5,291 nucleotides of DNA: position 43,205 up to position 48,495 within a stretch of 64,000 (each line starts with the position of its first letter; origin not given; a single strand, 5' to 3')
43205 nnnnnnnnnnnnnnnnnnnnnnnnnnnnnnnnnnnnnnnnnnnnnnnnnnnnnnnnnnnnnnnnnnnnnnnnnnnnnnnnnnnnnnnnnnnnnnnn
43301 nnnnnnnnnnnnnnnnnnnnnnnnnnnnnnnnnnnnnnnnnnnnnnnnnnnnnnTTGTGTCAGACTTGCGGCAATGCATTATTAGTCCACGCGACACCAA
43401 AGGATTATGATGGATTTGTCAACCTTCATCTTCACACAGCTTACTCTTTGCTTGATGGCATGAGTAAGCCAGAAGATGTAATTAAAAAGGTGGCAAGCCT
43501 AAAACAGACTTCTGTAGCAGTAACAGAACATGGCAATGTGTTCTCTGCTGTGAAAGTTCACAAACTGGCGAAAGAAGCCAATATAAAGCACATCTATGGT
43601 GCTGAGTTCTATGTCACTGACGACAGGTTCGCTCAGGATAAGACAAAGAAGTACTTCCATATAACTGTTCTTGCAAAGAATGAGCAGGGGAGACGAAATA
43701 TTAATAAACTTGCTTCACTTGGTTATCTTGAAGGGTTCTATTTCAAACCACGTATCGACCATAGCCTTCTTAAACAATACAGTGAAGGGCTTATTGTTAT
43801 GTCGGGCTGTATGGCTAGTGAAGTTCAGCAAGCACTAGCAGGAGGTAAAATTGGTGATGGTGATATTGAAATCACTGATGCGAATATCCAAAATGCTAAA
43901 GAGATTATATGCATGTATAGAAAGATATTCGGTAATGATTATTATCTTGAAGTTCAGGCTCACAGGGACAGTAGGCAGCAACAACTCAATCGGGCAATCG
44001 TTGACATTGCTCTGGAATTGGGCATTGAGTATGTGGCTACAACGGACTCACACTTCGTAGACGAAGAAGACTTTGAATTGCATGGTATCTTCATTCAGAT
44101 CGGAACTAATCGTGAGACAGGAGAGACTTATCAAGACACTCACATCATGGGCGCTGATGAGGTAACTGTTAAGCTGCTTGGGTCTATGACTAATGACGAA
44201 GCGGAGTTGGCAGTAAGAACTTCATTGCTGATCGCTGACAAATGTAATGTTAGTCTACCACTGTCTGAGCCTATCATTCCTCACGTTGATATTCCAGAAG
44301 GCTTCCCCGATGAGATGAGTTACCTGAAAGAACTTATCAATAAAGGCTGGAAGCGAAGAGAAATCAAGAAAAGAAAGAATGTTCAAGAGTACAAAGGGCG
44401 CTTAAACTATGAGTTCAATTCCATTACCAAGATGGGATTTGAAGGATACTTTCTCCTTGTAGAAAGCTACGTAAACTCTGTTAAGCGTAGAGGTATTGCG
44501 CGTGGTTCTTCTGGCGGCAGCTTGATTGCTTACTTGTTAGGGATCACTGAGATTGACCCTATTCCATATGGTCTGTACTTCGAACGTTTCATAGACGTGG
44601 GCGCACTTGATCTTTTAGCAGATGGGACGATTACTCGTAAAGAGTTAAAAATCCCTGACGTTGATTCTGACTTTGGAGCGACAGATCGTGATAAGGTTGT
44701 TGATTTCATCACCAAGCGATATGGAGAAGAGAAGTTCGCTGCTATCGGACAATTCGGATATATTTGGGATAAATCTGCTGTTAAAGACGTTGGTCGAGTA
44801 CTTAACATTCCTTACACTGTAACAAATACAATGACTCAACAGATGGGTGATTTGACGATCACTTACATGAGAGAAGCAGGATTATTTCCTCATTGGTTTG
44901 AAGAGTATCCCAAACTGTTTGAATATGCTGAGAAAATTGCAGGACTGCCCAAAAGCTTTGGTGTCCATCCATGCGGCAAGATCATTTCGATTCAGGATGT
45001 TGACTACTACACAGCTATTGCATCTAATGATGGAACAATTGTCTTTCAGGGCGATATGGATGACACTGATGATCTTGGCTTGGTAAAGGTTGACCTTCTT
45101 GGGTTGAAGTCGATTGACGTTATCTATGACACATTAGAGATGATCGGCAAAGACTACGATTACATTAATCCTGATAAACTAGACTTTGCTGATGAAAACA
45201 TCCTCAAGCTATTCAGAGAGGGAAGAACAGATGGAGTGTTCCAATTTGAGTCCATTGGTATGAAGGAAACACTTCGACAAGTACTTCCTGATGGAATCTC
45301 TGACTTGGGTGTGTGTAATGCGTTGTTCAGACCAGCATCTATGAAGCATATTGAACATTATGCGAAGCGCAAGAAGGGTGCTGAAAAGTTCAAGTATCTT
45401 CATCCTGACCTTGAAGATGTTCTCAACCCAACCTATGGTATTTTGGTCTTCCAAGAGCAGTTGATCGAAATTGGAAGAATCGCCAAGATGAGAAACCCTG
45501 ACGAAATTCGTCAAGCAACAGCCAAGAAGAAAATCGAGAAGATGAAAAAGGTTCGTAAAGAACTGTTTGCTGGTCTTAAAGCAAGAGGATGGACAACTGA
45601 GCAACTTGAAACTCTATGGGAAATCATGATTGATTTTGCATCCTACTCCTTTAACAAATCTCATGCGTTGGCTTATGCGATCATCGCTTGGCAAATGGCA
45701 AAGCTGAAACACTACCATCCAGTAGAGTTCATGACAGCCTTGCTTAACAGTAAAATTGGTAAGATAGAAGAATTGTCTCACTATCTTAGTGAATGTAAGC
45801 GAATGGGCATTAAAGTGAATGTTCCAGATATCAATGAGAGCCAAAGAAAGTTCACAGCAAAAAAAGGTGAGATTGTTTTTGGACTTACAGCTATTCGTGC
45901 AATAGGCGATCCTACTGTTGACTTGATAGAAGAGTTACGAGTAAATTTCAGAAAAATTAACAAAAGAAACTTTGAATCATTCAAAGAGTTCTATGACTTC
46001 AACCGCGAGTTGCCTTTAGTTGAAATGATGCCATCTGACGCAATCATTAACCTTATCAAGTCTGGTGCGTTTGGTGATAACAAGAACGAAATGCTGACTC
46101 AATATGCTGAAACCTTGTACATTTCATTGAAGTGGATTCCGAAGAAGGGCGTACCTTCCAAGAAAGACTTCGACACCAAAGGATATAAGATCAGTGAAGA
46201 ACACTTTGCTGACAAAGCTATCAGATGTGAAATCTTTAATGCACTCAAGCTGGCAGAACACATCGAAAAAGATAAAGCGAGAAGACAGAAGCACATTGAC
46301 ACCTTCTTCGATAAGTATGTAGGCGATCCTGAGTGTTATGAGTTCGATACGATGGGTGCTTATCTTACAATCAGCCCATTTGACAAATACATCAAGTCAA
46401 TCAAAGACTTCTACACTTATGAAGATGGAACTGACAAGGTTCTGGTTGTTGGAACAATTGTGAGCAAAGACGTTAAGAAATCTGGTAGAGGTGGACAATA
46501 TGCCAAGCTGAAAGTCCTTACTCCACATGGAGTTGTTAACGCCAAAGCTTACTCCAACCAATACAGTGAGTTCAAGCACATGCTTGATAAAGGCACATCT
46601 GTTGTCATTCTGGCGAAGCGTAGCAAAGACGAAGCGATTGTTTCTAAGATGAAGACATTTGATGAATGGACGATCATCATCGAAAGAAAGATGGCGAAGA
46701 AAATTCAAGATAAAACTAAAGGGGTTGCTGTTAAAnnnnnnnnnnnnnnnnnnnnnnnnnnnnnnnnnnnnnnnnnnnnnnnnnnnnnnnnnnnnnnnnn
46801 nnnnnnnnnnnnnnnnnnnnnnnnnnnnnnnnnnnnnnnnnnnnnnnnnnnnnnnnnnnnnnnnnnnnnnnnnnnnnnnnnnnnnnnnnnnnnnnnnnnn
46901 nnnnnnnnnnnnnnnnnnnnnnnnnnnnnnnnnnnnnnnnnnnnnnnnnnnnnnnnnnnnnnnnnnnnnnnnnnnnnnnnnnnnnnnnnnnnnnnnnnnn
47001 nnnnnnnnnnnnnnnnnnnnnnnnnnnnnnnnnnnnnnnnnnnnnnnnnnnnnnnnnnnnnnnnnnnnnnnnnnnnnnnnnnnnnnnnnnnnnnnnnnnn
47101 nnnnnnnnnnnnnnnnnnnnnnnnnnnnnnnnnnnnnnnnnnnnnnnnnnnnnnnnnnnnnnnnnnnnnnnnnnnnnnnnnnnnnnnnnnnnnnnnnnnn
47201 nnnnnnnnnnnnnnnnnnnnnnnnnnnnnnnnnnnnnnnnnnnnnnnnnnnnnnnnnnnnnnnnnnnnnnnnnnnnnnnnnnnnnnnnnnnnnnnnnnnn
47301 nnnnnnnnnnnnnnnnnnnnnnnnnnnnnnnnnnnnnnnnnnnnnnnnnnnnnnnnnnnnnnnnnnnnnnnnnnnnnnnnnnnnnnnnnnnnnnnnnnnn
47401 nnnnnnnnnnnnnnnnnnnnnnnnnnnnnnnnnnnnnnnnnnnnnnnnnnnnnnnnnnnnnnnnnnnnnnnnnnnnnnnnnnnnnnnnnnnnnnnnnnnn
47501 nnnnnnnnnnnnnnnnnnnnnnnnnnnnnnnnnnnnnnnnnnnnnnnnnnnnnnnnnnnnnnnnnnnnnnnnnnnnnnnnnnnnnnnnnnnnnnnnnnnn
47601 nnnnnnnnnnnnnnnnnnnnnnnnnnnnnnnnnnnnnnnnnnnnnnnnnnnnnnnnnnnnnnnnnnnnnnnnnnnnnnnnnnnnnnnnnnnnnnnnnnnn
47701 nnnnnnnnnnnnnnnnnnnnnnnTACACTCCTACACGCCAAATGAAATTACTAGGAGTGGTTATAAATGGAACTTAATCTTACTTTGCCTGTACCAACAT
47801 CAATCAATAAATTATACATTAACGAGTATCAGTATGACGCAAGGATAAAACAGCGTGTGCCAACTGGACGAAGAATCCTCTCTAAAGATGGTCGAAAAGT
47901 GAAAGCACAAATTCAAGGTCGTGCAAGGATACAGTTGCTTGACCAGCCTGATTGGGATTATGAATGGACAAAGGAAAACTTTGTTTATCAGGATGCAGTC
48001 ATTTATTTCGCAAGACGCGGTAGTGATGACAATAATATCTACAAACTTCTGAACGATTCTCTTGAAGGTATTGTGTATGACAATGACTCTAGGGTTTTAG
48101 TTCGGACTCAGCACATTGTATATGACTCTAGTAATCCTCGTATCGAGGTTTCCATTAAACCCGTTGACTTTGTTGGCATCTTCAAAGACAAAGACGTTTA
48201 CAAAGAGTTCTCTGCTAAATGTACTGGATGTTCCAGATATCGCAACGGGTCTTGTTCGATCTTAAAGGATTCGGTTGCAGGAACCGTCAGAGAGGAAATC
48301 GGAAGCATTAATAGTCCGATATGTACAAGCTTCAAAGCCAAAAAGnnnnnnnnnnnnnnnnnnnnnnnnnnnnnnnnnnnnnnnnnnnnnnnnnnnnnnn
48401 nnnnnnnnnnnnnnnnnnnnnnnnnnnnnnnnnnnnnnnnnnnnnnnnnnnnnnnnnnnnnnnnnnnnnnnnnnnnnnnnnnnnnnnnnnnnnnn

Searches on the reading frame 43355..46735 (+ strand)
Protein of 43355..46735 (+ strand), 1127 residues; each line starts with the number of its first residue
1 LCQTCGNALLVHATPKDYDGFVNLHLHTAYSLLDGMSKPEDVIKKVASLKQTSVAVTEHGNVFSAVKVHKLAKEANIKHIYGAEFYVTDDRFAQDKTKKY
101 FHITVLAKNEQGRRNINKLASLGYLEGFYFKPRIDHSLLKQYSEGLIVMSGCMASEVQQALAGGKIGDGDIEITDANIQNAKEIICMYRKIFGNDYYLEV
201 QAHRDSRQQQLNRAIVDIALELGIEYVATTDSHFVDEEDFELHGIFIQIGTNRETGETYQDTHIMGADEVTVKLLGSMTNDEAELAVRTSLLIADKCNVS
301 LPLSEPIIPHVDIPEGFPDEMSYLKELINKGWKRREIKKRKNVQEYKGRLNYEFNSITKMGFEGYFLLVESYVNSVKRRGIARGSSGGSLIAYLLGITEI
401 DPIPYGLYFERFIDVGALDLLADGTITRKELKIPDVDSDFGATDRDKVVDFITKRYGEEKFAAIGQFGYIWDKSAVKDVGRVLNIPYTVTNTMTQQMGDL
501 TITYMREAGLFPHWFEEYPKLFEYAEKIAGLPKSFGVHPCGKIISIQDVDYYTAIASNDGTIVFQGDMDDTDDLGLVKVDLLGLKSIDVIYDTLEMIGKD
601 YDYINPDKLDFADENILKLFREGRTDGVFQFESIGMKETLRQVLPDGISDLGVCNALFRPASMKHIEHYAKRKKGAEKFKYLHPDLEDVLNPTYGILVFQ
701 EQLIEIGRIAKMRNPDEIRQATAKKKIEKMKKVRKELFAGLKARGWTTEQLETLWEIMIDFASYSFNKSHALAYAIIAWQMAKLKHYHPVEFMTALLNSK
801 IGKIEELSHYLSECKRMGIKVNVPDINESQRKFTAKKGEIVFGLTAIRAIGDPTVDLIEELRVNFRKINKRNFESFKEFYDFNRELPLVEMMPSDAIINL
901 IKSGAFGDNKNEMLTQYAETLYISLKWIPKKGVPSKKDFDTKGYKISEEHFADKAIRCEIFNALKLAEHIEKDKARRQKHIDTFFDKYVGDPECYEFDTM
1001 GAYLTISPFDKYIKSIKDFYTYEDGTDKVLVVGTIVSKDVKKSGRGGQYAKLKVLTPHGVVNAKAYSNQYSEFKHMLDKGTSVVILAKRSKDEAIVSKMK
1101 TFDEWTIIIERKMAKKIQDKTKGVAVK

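Call 11: search_dna_similar(query=window:43355-46735:+, collection=phages, mode=protein, max_rows=15)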
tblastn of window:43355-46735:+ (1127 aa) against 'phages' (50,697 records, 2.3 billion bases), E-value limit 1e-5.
Records with a match: 1449; places in all: 1458; records where one place covers at least 80% of the query: 423.
Best place of each record, by identity: 60-80% 2; <60% 1447.
By first word of the organism name: Pseudomonas 302; Mycobacterium 282; Streptomyces 211; Gordonia 132; Bacillus 99; Bacteriophage 61; Staphylococcus 47; Microbacterium 36; Escherichia 31; Rhodococcus 22; and 57 more.
By host as written in the record: Mycobacterium smegmatis mc2 155 204; - 118; Pseudomonas aeruginosa 118; Pseudomonas aeruginosa PAO1 86; Streptomyces griseus ATCC 10137 81; Gordonia terrae 3612 65; Streptomyces lividans JI 1326 44; Mycobacterium smegmatis mc#155 37; and 239 more.
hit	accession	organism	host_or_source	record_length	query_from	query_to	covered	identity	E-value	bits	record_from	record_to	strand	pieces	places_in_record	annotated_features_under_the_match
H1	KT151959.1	Brevibacillus phage Sundance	Brevibacillus laterosporus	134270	1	1116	99%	71.2%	0e+0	1627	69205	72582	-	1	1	putative DNA polymerase III subunit alpha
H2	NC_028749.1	Brevibacillus phage Sundance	Brevibacillus laterosporus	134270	1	1116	99%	71.2%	0e+0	1627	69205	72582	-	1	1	DNA polymerase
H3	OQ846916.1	Alicyclobacillus phage KKP_3916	Alicyclobacillus acidoterrestris strain ...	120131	21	1122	95%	35.1%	2e-74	631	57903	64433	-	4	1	hypothetical protein (x6)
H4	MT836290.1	Bacteriophage sp.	human fecal samples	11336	21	1099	96%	32.6%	1e-143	485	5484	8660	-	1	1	record has no annotation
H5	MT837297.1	Bacteriophage sp.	human fecal samples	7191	20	1103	96%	32.1%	7e-154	513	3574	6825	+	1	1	record has no annotation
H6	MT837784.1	Bacteriophage sp.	human fecal samples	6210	20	1085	95%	32.6%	9e-145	485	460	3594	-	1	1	record has no annotation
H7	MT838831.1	Bacteriophage sp.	human fecal samples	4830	21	1104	96%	31.9%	4e-136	456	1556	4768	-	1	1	record has no annotation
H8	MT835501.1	Bacteriophage sp.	human fecal samples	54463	20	1104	96%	31.8%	6e-135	459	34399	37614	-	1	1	record has no annotation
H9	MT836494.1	Bacteriophage sp.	human fecal samples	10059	21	1099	96%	30.9%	6e-144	486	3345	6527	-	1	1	record has no annotation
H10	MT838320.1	Bacteriophage sp.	human fecal samples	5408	20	1104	96%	30.6%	2e-93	458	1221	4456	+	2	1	record has no annotation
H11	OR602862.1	Moorella phage MTATph1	Moorella thermoacetica DSM 103132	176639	21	1099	96%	30.8%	6e-132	451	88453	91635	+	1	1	DNA polymerase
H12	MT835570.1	Bacteriophage sp.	human fecal samples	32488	8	1070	94%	30.2%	5e-119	412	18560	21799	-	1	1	record has no annotation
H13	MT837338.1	Bacteriophage sp.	human fecal samples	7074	20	915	80%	35.4%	5e-141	476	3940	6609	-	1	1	record has no annotation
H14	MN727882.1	Geobacillus phage GBK1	Geobacillus kaustophilus ATCC 8005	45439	21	1100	96%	29.3%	4e-118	409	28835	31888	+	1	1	DNA polymerase III subunit alpha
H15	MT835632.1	Bacteriophage sp.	human fecal samples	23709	21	914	79%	35.3%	5e-142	480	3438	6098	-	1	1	record has no annotation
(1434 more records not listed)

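Call 13: get_annotated_region(hit=H2, flank=12000)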
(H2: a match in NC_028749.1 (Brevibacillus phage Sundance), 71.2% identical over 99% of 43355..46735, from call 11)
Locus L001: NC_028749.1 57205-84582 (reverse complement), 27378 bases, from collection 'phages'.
description: Brevibacillus phage Sundance, complete genome.
organism: Brevibacillus phage Sundance (NCBI taxid 1691958)
taxonomy: Viruses; Duplodnaviria; Heunggongvirae; Uroviricota; Caudoviricetes
host: Brevibacillus laterosporus; source: honeybee debris; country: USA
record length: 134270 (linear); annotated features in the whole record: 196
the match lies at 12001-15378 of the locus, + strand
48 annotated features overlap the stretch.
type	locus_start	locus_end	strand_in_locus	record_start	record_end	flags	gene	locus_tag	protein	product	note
CDS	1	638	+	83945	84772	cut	-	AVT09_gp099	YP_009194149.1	lipoprotein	-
CDS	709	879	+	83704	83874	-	-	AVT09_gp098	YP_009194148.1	hypothetical protein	-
CDS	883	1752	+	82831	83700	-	-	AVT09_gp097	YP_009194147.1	thymidylate synthase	-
CDS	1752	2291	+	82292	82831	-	-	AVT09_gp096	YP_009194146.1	dihydrofolate reductase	-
CDS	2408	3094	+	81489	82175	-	-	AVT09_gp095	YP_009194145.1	hypothetical protein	-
CDS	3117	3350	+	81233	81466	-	-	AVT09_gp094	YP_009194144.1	hypothetical protein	-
CDS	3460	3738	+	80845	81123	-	-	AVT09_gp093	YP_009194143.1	hypothetical protein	-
CDS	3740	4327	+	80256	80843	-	-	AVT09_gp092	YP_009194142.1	deoxyribonucleoside 5' monophosphate phosphatase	-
CDS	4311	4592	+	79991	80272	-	-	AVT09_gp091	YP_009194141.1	hypothetical protein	-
CDS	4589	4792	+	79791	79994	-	-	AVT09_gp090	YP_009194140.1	hypothetical protein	-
CDS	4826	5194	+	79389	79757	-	-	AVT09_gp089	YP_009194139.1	hypothetical protein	-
CDS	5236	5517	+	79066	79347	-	-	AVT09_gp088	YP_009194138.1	hypothetical protein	-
CDS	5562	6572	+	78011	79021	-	-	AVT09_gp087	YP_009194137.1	hypothetical protein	-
CDS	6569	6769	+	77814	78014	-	-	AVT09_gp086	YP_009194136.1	hypothetical protein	-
CDS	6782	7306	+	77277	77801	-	-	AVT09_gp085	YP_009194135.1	Rnase H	-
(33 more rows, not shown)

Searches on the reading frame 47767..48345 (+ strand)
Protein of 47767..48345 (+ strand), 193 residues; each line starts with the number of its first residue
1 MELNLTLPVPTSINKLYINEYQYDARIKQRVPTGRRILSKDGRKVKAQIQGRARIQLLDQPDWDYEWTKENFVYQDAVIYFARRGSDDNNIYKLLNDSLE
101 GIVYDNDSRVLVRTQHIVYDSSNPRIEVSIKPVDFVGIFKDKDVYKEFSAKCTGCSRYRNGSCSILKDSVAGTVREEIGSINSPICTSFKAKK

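Call 6: search_protein_families(library=pfam, proteins=[window:47767-48345:+], max_evalue=0.1)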
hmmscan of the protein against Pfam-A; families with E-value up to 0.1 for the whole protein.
window:47767-48345:+ (193 aa): 1 family
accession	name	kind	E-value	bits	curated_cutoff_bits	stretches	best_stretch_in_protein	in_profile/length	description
PF05866.16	RusA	-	2.2e-07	32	22.8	1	46-131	44-124/124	Endodeoxyribonuclease RusA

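Call 7: search_protein_families(library=phrogs, proteins=[window:47767-48345:+], max_evalue=0.01)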
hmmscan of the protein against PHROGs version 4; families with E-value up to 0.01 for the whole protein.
window:47767-48345:+ (193 aa): 3 families
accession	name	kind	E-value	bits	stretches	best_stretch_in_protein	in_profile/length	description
phrog_34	-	DNA, RNA and nucleotide metabolism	8.4e-29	102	1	1-193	73-258/259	RusA-like Holliday junction resolvase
phrog_140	-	DNA, RNA and nucleotide metabolism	2.5e-07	31.6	1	87-134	123-169/219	RusA-like Holliday junction resolvase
phrog_24390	-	unknown function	0.00078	20.7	1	85-131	11-56/62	-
